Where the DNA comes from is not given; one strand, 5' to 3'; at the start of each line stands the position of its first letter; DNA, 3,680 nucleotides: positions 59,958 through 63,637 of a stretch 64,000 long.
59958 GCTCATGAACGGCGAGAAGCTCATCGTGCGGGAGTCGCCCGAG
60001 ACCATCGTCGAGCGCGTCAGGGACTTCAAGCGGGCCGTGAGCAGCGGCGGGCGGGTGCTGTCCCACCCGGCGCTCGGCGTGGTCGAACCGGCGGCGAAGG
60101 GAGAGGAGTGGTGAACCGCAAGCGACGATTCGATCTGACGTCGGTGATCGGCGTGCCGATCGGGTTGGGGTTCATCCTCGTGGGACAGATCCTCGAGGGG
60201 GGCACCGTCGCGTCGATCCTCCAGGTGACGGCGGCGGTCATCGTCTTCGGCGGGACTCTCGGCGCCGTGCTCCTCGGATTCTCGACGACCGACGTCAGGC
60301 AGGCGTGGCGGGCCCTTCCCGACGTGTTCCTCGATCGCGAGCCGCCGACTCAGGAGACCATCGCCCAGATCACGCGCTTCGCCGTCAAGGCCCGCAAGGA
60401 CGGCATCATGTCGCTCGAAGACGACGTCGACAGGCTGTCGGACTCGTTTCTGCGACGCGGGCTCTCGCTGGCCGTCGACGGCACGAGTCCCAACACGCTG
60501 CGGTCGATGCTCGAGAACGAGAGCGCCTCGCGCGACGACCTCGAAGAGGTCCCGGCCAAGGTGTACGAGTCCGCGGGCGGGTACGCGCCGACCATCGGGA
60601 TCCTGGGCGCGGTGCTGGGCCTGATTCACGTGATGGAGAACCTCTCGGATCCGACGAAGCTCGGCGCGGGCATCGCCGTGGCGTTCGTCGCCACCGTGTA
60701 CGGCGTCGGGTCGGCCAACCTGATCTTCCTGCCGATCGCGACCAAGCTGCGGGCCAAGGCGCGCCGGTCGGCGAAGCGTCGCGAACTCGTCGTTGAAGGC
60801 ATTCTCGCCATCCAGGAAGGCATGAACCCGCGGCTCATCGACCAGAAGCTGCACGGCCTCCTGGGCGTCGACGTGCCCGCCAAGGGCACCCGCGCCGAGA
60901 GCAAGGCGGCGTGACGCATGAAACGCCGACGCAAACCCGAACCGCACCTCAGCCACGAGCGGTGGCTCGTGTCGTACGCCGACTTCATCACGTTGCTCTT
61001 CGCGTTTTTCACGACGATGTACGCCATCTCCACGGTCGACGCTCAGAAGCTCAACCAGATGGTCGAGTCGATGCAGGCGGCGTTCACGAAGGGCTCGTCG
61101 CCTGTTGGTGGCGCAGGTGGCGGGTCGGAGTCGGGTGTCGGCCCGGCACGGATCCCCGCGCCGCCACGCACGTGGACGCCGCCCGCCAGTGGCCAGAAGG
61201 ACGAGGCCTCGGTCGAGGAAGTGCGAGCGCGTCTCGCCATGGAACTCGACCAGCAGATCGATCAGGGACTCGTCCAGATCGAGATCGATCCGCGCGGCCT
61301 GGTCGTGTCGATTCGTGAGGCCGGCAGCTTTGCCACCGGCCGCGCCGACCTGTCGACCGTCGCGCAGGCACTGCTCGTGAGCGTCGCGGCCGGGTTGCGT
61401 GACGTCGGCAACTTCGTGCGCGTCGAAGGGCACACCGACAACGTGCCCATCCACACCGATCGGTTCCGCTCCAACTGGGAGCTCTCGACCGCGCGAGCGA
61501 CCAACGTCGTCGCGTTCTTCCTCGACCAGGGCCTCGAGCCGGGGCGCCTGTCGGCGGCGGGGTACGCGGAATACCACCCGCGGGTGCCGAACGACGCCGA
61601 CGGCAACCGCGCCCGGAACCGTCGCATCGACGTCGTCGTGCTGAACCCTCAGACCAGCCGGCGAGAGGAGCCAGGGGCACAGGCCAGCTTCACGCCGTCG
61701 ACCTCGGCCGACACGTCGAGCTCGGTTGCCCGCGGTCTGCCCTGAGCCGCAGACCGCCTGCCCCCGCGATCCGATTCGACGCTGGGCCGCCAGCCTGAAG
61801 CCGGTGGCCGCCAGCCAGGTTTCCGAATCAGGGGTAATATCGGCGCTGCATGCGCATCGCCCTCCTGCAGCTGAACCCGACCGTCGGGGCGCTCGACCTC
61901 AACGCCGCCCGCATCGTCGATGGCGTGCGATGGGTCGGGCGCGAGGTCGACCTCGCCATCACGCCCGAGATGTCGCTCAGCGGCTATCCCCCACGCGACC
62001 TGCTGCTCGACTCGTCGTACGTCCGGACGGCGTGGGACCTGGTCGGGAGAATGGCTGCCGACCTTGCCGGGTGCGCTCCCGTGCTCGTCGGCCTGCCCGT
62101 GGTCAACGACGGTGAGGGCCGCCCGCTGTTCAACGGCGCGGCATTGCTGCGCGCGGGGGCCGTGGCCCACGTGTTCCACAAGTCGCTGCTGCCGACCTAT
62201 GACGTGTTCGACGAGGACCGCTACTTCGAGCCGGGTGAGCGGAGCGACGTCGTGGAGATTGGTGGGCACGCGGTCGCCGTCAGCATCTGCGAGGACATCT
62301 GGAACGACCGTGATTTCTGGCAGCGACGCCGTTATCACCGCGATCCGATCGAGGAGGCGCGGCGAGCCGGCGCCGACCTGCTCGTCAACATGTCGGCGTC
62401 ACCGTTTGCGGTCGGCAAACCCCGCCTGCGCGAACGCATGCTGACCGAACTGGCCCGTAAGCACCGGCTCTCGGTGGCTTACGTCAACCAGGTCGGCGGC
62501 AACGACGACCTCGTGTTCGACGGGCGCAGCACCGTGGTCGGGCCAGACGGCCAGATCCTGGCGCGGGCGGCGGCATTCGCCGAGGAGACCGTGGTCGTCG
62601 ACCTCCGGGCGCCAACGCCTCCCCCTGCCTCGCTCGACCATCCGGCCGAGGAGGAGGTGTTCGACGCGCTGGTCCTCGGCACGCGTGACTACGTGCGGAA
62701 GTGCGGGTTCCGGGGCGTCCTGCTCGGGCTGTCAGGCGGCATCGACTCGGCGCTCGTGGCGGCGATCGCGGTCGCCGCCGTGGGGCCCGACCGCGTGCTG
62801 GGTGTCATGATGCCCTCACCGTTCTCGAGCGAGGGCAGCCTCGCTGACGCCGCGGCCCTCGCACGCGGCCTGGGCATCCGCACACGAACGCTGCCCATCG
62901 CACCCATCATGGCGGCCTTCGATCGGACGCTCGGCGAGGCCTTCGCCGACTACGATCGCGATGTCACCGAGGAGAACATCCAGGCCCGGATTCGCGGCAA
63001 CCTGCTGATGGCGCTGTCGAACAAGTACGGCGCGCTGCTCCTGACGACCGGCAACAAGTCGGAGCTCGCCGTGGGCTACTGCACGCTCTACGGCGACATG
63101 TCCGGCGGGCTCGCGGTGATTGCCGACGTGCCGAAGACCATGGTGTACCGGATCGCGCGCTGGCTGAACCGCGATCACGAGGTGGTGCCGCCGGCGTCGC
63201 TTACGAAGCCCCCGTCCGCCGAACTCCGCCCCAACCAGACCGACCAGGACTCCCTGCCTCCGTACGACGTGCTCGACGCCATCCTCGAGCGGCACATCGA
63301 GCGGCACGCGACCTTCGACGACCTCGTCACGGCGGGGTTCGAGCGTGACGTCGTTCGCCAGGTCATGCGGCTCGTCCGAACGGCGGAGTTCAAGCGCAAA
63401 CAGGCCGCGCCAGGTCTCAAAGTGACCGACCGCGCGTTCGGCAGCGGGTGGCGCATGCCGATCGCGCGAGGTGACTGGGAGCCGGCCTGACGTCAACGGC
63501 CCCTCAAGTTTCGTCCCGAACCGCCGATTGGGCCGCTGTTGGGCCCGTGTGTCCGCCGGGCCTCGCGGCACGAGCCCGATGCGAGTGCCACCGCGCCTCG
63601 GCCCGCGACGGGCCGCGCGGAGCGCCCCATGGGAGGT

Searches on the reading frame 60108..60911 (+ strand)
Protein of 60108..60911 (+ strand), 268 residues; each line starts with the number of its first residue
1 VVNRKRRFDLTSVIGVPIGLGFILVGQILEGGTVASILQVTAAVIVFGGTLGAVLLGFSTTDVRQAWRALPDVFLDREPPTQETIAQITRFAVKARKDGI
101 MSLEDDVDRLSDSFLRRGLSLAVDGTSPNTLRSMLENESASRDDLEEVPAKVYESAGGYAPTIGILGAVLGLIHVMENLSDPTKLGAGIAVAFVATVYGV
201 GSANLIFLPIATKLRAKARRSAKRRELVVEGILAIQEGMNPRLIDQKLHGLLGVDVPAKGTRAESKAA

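Call 87: search_protein_families(library=pfam, proteins=[window:60108-60911:+], max_evalue=0.01)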
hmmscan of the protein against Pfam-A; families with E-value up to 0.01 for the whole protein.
window:60108-60911:+ (268 aa): 2 families
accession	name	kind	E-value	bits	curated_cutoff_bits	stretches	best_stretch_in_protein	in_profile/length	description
PF01618.21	MotA_ExbB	-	1.5e-29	102.8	22.9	1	109-226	4-126/127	MotA/TolQ/ExbB proton channel family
PF20560.3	MotA_N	-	6.5e-08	33.1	27.3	1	13-82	1-71/91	Motility protein A N-terminal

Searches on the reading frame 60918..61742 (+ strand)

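Call 97: search_protein_families(library=pfam, proteins=[window:60918-61742:+], max_evalue=0.01)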
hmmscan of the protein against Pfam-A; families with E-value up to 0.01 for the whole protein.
window:60918-61742:+ (275 aa): 2 families
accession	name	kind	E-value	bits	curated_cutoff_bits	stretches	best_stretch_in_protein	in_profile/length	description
PF13677.11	MotB_plug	-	3.2e-21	75.1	24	1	3-56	3-58/58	Membrane MotB of proton-channel complex MotA/MotB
PF00691.25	OmpA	-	3.7e-16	59.7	27.2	1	138-235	2-98/98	OmpA family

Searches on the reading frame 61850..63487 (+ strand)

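Call 87: search_protein_families(library=pfam, proteins=[window:61850-63487:+], max_evalue=0.01)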
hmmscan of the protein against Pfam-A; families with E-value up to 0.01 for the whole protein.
window:61850-63487:+ (546 aa): 2 families
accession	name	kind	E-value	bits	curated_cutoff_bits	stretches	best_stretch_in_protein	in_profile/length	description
PF02540.23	NAD_synthase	-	1.2e-76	257.5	21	1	273-519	4-242/242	NAD synthase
PF00795.27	CN_hydrolase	-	2.7e-16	60.1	23.2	1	2-253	1-247/256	Carbon-nitrogen hydrolase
